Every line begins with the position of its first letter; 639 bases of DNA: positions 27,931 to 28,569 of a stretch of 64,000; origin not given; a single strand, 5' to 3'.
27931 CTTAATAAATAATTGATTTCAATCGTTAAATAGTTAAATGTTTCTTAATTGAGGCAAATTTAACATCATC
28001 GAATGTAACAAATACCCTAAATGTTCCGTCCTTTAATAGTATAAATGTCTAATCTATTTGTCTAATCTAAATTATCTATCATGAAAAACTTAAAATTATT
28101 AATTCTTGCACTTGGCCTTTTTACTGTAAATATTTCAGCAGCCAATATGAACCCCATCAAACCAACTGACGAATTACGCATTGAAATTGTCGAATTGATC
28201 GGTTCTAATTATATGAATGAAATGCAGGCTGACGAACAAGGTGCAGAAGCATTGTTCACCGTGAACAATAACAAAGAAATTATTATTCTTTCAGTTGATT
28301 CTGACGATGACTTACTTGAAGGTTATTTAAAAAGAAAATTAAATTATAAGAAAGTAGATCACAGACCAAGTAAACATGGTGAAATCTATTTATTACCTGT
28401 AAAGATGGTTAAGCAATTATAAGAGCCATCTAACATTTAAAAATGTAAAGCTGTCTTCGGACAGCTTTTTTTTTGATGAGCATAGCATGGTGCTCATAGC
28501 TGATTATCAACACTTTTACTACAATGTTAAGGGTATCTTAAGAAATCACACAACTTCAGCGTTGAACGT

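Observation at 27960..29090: Tandem 342-nt paralogs whose 52-nt leader is 51/52 identical while synonymous sites have diverged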

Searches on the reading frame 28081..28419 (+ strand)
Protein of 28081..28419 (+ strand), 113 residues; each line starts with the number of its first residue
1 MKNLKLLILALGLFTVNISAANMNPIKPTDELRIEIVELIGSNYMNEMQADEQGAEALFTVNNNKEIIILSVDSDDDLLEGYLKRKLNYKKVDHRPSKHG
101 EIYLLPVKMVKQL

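Call 4: search_protein_families(library=pfam, proteins=[window:28081-28419:+], max_evalue=1)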
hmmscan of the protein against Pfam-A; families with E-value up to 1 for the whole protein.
window:28081-28419:+ (113 aa): 1 family
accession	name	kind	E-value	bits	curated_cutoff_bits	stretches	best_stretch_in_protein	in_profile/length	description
PF11651.14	P22_CoatProtein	-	0.15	11.3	24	1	14-108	256-345/423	P22 coat protein - gene protein 5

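Call 8: find_homologous_proteins(query=window:28081-28419:+, max_evalue=0.001)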
Query window:28081-28419:+ (113 aa): 217 proteins with E <= 0.001 among 221 candidates; the best 120 are listed.
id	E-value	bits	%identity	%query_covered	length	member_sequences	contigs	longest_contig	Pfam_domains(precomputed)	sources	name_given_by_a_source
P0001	4.6e-62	224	95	100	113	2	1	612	-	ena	-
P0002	2.9e-60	219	93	88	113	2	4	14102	-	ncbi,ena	-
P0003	1.6e-59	216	92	100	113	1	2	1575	-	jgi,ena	-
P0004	3.3e-59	215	91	100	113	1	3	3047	-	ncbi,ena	-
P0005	7.0e-59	214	90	100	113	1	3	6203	-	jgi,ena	-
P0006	2.0e-58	213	89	100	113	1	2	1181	-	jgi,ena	-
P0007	2.9e-58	212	88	100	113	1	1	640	-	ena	-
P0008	4.0e-58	212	89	100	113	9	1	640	-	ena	-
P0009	4.5e-58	212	90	100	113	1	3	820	-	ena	-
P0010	5.2e-58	211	90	100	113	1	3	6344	-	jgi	-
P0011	6.3e-58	211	89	100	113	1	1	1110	-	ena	-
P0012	6.4e-58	211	89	100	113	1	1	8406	-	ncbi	-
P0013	1.7e-57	210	88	100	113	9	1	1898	-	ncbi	-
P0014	4.1e-57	209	88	100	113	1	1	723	-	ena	-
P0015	6.2e-57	208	89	100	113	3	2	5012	-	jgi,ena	-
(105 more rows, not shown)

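Call 10: find_related_loci(query=A1, collection=genome_contigs, flank=4000)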
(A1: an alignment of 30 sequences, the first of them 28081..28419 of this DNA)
Query A1 (113 aa) in genome_contigs; peptide patterns used: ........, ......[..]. (x = any residue, [..] = any of these).
88 stretches matched a pattern; 20 encode a relative of the query (tblastn E <= 1e-3); 19 distinct loci.
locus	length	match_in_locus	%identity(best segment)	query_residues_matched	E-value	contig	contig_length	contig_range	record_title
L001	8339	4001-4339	88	1-113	6e-66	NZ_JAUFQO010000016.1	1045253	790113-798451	Lutimonas halocynthiae strain CECT 8444 velvet_auto_105_16, whole genome shotgun sequence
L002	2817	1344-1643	93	14-113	8e-61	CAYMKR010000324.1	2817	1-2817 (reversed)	MAG TPA_asm: uncultured Flavobacteriaceae bacterium isolate SRP155585_co1_20 genome assembly, contig: NODE_39070_length_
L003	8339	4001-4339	74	1-113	2e-56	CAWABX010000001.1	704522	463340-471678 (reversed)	MAG: uncultured Flavobacteriaceae bacterium isolate MFD03804.bin.1.224 genome assembly, contig: contig_14666, whole geno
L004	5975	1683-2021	77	1-113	1e-55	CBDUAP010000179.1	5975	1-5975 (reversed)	MAG TPA_asm: uncultured Flavobacteriaceae bacterium isolate ERR2431951_concoct_1 genome assembly, contig: ERZ23879989.84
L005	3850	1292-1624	74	1-111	1e-55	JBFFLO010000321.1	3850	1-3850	MAG: Lutimonas sp. isolate Mix_mud18.2022.04.2 k141_324587_length_3850_cov_19.6266, whole genome shotgun sequence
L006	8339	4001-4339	72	1-113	3e-55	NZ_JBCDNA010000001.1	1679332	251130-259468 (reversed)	Lutimonas vermicola strain IMCC1616 KCCM42379_1, whole genome shotgun sequence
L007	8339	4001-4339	73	1-113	4e-54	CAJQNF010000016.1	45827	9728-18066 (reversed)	MAG: uncultured Flavobacteriaceae bacterium isolate 10_20180412_Bin_METABAT_133_sub_1_1 genome assembly, contig: c_00000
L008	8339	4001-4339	72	1-113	3e-54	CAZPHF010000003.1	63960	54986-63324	MAG TPA_asm: uncultured Flavobacteriaceae bacterium isolate SRP155585_co1_97 genome assembly, contig: NODE_71_length_639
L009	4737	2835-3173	71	1-113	3e-53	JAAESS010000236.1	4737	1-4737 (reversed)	MAG: Flavobacteriales bacterium isolate Ust_18 UstG_CONTIG3155681, whole genome shotgun sequence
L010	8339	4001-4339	72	1-113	2e-53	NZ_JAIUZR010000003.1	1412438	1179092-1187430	Lutimonas saemankumensis strain DP2N0-7 DP2N0-7_ctg0003, whole genome shotgun sequence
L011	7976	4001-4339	70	1-113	5e-53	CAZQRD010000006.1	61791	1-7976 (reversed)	MAG TPA_asm: uncultured Flavobacteriaceae bacterium isolate SRP155585_co1_119 genome assembly, contig: NODE_84_length_61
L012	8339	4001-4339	81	1-113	6e-53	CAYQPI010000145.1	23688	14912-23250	MAG TPA_asm: uncultured Flavobacteriaceae bacterium isolate SRP182702_co1_54 genome assembly, contig: k141_3804569, whol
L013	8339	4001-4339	71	1-113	1e-52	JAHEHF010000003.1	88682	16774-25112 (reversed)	MAG: Flavobacteriaceae bacterium isolate Ww436 NODE_142_length_88682_cov_6.177640, whole genome shotgun sequence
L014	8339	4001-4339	71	1-113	3e-52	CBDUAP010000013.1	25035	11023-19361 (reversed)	MAG TPA_asm: uncultured Flavobacteriaceae bacterium isolate ERR2431951_concoct_1 genome assembly, contig: ERZ23879989.32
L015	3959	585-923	70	1-113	1e-51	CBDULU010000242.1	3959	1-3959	MAG TPA_asm: uncultured Flavobacteriaceae bacterium isolate SRR22808119_binner12_Refined_69 genome assembly, contig: ERZ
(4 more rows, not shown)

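Call 22: predict_structure(alignment_id=A1)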
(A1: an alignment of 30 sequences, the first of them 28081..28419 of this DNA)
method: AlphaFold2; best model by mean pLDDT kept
length: 113 residues; sequences in the alignment: 30
mean_pLDDT: 59.4   pTM: 0.41
mean pLDDT of the five models: 59.4, 56.3, 45.4, 44.1, 40.6
residues with pLDDT >= 90: 0; 70-90: 19; 50-70: 75; < 50: 19
segments of 3 or more residues with pLDDT < 50: 17-26, 89-93
pLDDT, mean of each block of 10 residues (from residue 1): 52 50 49 59 57 70 67 72 62 52 67 47
secondary structure, 60 per line:
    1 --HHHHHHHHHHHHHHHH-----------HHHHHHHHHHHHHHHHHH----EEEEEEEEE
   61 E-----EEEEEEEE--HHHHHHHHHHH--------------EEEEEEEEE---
elements in order: H3-18 H30-47 E52-61 E67-74 H77-87 E102-110

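Call 24: search_protein_representatives(alignment_id=A1)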
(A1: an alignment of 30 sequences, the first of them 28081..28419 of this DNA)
Query: 30 sequences, 113 profile positions. Proteins with E-value up to 0.001 (for the whole library): 774; up to 1e-10: 202; up to 1e-30: 3. The best 150 are listed.
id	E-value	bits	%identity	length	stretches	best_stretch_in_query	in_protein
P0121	6.7e-51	187.3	-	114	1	1-113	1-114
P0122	1.6e-35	137.8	-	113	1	1-111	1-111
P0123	4.1e-34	133.2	-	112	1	1-112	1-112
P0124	1.4e-30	121.8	-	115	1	1-111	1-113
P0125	2.8e-30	120.9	-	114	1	1-109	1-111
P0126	1.1e-29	119.0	-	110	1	5-111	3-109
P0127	1.6e-29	118.5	-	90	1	1-70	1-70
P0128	4.4e-29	117.0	-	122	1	1-112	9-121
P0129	1.5e-26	108.9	-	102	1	14-109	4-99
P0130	1.5e-25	105.6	-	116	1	1-112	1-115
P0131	4.6e-23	97.7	-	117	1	1-110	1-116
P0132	9.4e-21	90.2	-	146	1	1-78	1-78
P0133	1.4e-20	89.6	-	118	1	1-111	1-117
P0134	1.7e-20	89.4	-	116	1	1-111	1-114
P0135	7.0e-20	87.4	-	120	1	63-113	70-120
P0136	3.7e-19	85.1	-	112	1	1-112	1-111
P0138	4.5e-19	84.8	-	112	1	1-112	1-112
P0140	1.1e-18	83.5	-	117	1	1-108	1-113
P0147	6.4e-17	77.8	-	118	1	1-113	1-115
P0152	1.3e-16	76.8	-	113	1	1-110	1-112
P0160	8.3e-16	74.3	-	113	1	1-111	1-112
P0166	2.1e-15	73.0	-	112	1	1-111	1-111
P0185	2.7e-14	69.4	-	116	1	1-105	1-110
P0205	1.2e-13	67.3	-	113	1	1-108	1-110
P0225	7.1e-13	64.8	-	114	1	1-109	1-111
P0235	1.5e-12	63.7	-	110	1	1-111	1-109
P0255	4.2e-12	62.3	-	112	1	1-110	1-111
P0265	8.0e-12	61.4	-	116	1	1-111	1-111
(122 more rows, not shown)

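Call 26: search_protein_families(library=ncbifam, alignment_id=A2, max_evalue=0.01)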
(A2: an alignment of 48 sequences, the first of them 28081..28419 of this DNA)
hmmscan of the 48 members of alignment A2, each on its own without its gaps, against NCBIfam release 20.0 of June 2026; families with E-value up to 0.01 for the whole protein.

A. member 1, window:28081-28419:+ (113 aa): 0 families

B. families by the number of members that match (of 48 scanned): 9 families
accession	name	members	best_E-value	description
NF050124.2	chryseobasin_RiPP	1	0.00025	MNIO class RiPP chryseobasin precursor ChrA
NF007994.0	PRK10719.1-5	1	0.00098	ethanolamine ammonia-lyase reactivating factor EutA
NF047859.1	StressCuResBhsA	1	0.0025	multiple stress resistance protein BhsA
TIGR00995.1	3a0901s06TIC22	1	0.0026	Tic22 family chloroplast protein importer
NF010632.0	PRK14029.1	1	0.0031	pyruvate/ketoisovalerate ferredoxin oxidoreductase subunit gamma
NF038340.1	SAR2788_fam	1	0.0034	SAR2788 family putative toxin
NF002869.0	PRK03187.1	1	0.0068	protein-glutamine gamma-glutamyltransferase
NF041599.1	reg_PtrA_PA2808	1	0.0084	co-regulatory protein PtrA N-terminal domain-containing protein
NF045571.1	HepHepsulflyase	1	0.0093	heparin/heparin-sulfate lyase HepB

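Call 27: search_protein_families(library=pfam, alignment_id=A2, max_evalue=0.01)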
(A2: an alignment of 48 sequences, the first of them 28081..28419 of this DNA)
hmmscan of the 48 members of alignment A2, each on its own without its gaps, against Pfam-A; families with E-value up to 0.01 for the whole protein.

A. member 1, window:28081-28419:+ (113 aa): 0 families

B. families by the number of members that match (of 48 scanned): 6 families
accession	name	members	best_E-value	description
PF20130.4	DUF6520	2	0.00028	Family of unknown function (DUF6520)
PF25742.1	Phage_Gene33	1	0.0011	Phage Gene 33 protein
PF20424.3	PilZN3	1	0.0027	PilZN3 domain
PF09716.15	ETRAMP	1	0.0033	Malarial early transcribed membrane protein (ETRAMP)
PF07160.18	SKA1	1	0.0045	Spindle and kinetochore-associated protein 1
PF15933.10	RnlB_antitoxin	1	0.007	Antitoxin to bacterial toxin RNase LS or RnlA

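Call 28: search_solved_structures(query=A2, max_evalue=1)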
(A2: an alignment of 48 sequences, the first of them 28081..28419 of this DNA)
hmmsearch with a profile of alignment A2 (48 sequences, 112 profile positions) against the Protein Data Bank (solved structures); distinct sequences matched with E-value up to 1: 0.

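Call 30: find_encoding_contigs(protein=P0166, flank=6000, max_places=4)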
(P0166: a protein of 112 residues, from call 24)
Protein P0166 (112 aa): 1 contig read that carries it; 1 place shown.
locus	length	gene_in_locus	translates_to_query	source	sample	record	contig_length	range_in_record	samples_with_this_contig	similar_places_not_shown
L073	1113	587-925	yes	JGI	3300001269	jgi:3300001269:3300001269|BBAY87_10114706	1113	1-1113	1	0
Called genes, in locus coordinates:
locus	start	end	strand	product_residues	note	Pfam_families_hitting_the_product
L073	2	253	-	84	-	?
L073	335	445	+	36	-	-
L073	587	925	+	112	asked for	-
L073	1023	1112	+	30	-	?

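Call 32: list_cluster_members(proteins=[P0136, P0147, P0160, P0185, P0205, P0235, P0255, P0265, P0138, P0225])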
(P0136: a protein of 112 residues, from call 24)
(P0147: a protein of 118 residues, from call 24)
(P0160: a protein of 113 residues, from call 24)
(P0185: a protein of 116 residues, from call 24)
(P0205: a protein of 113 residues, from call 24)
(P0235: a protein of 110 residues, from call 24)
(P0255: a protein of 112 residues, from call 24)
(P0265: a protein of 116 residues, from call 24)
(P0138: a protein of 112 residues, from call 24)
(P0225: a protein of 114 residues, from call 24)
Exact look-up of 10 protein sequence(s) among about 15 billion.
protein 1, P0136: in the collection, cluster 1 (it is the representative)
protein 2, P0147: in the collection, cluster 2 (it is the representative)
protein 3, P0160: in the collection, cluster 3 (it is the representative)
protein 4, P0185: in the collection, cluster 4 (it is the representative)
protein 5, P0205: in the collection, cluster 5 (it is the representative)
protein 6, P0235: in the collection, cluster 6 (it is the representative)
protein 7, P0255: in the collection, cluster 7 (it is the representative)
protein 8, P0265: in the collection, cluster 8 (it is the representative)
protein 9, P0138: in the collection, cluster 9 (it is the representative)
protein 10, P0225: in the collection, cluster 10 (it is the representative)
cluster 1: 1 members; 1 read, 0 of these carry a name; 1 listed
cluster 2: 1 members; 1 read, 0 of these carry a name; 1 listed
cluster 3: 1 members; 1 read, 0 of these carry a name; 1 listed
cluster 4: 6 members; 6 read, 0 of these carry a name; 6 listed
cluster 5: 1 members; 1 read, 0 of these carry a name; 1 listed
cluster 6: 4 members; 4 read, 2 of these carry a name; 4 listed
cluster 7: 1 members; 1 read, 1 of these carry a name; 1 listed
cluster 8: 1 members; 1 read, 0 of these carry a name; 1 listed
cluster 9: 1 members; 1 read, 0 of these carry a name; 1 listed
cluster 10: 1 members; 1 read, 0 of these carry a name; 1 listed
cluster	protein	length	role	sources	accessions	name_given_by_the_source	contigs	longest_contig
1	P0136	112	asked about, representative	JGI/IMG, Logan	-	-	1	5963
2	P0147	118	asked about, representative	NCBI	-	-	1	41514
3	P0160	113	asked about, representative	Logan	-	-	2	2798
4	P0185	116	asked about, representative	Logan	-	-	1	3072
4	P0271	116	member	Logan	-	-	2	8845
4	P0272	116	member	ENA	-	-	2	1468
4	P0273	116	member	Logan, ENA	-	-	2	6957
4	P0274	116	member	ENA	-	-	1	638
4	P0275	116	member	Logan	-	-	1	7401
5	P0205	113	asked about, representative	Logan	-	-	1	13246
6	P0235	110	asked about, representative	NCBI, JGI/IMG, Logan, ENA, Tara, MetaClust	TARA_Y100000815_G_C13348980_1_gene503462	strand:- start:7062 stop:7394 length:333 start_codon:yes stop_codon:yes gene_type:complete | TARA_076_MES_0.45-0.8_C13348980_1_gene503462 "" ""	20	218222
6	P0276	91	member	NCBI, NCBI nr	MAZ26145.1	MAG: hypothetical protein CL868_03575 [Cytophagaceae bacterium] | hypothetical protein [Cytophagaceae bacterium]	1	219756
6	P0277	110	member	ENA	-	-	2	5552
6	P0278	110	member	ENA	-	-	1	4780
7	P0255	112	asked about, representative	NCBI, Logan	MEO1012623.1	MAG: hypothetical protein AAFX53_15055 [Bacteroidota bacterium]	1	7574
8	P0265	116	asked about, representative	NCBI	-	-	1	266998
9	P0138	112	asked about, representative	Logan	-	-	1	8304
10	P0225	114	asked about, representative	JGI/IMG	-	-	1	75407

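Call 33: find_encoding_contigs(protein=P0235, flank=5000, max_places=2)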
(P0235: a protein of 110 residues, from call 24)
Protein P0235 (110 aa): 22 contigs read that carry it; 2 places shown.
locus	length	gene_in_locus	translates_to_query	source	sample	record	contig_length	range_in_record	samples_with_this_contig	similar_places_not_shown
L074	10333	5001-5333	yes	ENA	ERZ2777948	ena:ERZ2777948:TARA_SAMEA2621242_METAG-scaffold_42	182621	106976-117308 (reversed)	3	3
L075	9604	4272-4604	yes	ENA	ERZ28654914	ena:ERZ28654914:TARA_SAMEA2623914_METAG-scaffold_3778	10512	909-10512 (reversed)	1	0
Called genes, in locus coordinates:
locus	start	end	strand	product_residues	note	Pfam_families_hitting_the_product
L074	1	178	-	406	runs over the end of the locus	PF00278:Orn_DAP_Arg_deC, PF02784:Orn_Arg_deC_N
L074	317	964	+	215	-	PF02190:LON_substr_bdg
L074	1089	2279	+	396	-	PF08442:ATP-grasp_2, PF13549:ATP-grasp_5 (faint), PF24948:Citrate_synth_N, PF00549:Ligase_CoA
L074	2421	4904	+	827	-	PF19313:DUF5916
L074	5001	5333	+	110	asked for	-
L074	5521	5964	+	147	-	PF00011:HSP20, PF17886:ArsA_HSP20 (weak)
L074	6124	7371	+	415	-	PF01979:Amidohydro_1, PF07969:Amidohydro_3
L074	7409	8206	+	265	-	PF12146:Hydrolase_4 (weak), PF00561:Abhydrolase_1, PF12697:Abhydrolase_6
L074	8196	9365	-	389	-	PF07690:MFS_1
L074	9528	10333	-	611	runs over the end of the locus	PF08238:Sel1 (faint)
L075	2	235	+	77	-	?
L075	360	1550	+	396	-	PF08442:ATP-grasp_2, PF13549:ATP-grasp_5 (faint), PF24948:Citrate_synth_N, PF00549:Ligase_CoA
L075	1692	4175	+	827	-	PF19313:DUF5916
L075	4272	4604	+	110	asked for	-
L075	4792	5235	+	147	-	PF00011:HSP20, PF17886:ArsA_HSP20 (weak)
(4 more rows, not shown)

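Call 34: find_encoding_contigs(protein=P0147, flank=5000, max_places=2)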
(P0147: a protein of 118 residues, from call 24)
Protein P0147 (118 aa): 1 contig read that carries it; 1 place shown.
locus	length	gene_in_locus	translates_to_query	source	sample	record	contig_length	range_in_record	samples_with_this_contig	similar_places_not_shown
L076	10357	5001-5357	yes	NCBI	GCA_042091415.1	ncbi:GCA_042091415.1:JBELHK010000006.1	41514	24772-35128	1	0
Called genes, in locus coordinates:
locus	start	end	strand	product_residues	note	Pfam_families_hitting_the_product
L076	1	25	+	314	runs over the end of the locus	-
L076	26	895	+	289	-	PF01048:PNP_UDP_1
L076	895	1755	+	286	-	PF09084:NMT1 (weak), PF12974:Phosphonate-bd (weak), PF22384:PBP2_Ca3427_like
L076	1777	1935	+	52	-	-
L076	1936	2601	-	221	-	PF03167:UDG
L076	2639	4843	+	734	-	PF03215:Rad17 (weak), PF00488:MutS_V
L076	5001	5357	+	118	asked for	-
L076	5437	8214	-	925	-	PF11791:Aconitase_B_N, PF06434:Aconitase_2_N, PF00330:Aconitase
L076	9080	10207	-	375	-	PF00226:DnaJ, PF01556:DnaJ_C, PF00684:DnaJ_CXXCXGXG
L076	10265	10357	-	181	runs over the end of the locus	PF01025:GrpE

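Call 35: find_encoding_contigs(protein=P0125, flank=5000, max_places=3)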
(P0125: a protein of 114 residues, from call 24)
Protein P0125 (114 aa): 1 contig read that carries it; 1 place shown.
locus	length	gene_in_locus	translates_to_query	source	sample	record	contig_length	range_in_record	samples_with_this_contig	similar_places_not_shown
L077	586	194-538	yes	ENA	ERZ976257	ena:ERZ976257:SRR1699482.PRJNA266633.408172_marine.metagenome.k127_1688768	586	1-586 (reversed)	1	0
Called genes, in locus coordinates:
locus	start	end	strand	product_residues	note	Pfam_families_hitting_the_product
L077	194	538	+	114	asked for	-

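Call 38: predict_structure(alignment_id=A2)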
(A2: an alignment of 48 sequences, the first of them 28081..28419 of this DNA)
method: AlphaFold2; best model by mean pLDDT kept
length: 113 residues; sequences in the alignment: 48
mean_pLDDT: 86.1   pTM: 0.71
mean pLDDT of the five models: 86.1, 85.5, 85.3, 85.3, 84.3
residues with pLDDT >= 90: 72; 70-90: 19; 50-70: 21; < 50: 1
segments of 3 or more residues with pLDDT < 50: none
pLDDT, mean of each block of 10 residues (from residue 1): 58 60 87 96 80 95 96 94 97 92 94 79
secondary structure, 60 per line:
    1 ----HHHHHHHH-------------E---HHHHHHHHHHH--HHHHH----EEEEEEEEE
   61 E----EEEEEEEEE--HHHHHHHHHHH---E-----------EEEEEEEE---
elements in order: H5-12 H30-40 H43-47 E52-61 E66-74 H77-87 E103-110

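Call 46: fold_search(model_id=the predicted structure, library=pdb)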
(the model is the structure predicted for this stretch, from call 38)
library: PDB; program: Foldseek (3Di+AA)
matches with E <= 10: 630; with E <= 0.001: 0
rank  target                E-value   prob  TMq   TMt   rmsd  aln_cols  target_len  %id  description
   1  5lw8_MODEL_1_A        2.2e-02  0.85  0.40  0.47   5.4        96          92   14  NMR solution structure of Helicobacter pylori TonB-CTD (residues 194-285) (released 2016-10-19)
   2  6sly_MODEL_1_A        2.5e-02  0.87  0.43  0.44   7.6       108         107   17  NMR solution structure of Helicobacter pylori TonB-CTD (residues 179-285) (released 2020-03-25)
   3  2m2k_MODEL_1_A        9.9e-02  0.66  0.43  0.38   7.1       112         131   12  The structure of HasB CTD (released 2013-04-10)
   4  2gsk_B                1.4e-01  0.30  0.28  0.37   5.4        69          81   16  Structure of the BtuB:TonB Complex (released 2006-06-13)
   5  1u07_A                2.0e-01  0.21  0.30  0.36   9.7        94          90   14  Crystal Structure of the 92-residue C-term. part of TonB with significant structural changes compared to shorter fragm (released 2004-11-30)
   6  4ye2_B                2.6e-01  0.11  0.24  0.21  11.8        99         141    9  The 1.35 structure of a viral RNase L antagonist reveals basis for the 2'-5'-oligoadenylate binding and enzyme activit (released 2015-04-29)
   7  4rpt_B                3.6e-01  0.10  0.24  0.21  10.6        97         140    9  The 1.35A structure of a viral RNase L antagonist reveals basis for the 2'-5'-oligoadenylate binding and enzyme activi (released 2015-04-29)
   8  6s3w_MODEL_1_A        4.1e-01  0.44  0.45  0.42   8.6       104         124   13  Solution NMR Structure of TolAIII Bound to a Peptide Derived from the N-terminus of TolB (released 2020-03-25)
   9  7zc8_B                4.4e-01  0.20  0.31  0.39   9.8        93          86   11  Crystal structure of the C-terminal domain of FusB, a TonB homologue (released 2022-08-17)
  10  4g7x_B                5.4e-01  0.23  0.35  0.38   7.0       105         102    8  Crystal structure of a complex between the CTXphi pIII N-terminal domain and the Vibrio cholerae TolA C-terminal domai (released 2012-08-29)
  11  7zc8_A                5.4e-01  0.16  0.29  0.35   5.5        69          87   13  Crystal structure of the C-terminal domain of FusB, a TonB homologue (released 2022-08-17)
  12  2grx_C                5.7e-01  0.21  0.34  0.45   5.4        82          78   17  Crystal structure of TonB in complex with FhuA, E. coli outer membrane receptor for ferrichrome (released 2006-06-13)
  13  1czz_A                5.7e-01  0.04  0.15  0.13  12.3        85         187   12  STRUCTURE OF TNF RECEPTOR ASSOCIATED FACTOR 2 IN COMPLEX WITH A 17-RESIDUE CD40 PEPTIDE (released 2000-03-08)
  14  6fw4_MODEL_1_A        6.5e-01  0.33  0.39  0.42   4.3        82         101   16  Protein-protein interactions and conformational changes : Importance of the hydrophobic cavity of TolA C-termi (released 2019-03-20)
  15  1u07_B                6.5e-01  0.13  0.30  0.37   9.7        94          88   14  Crystal Structure of the 92-residue C-term. part of TonB with significant structural changes compared to shorter fragm (released 2004-11-30)
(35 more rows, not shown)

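Call 56: find_encoding_contigs(protein=P0133, flank=3000, max_places=3)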
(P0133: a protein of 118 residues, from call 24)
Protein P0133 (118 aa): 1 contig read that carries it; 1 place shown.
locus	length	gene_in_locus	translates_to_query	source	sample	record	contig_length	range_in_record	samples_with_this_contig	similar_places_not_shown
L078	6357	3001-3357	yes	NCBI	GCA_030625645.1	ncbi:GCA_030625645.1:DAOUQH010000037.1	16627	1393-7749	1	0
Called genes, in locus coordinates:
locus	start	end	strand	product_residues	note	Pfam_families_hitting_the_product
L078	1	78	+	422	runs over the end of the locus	PF00709:Adenylsucc_synt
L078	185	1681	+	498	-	PF03968:LptD_N (faint), PF13100:OstA_2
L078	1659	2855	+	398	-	PF00202:Aminotran_3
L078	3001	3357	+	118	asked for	-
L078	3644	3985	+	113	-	-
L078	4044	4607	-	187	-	PF00255:GSHPx (faint), PF00578:AhpC-TSA, PF00837:T4_deiodinase (weak), PF08534:Redoxin, PF00085:Thioredoxin, PF13098:Thioredoxin_2, PF13905:Thioredoxin_8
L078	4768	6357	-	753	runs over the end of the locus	PF00330:Aconitase, PF00694:Aconitase_C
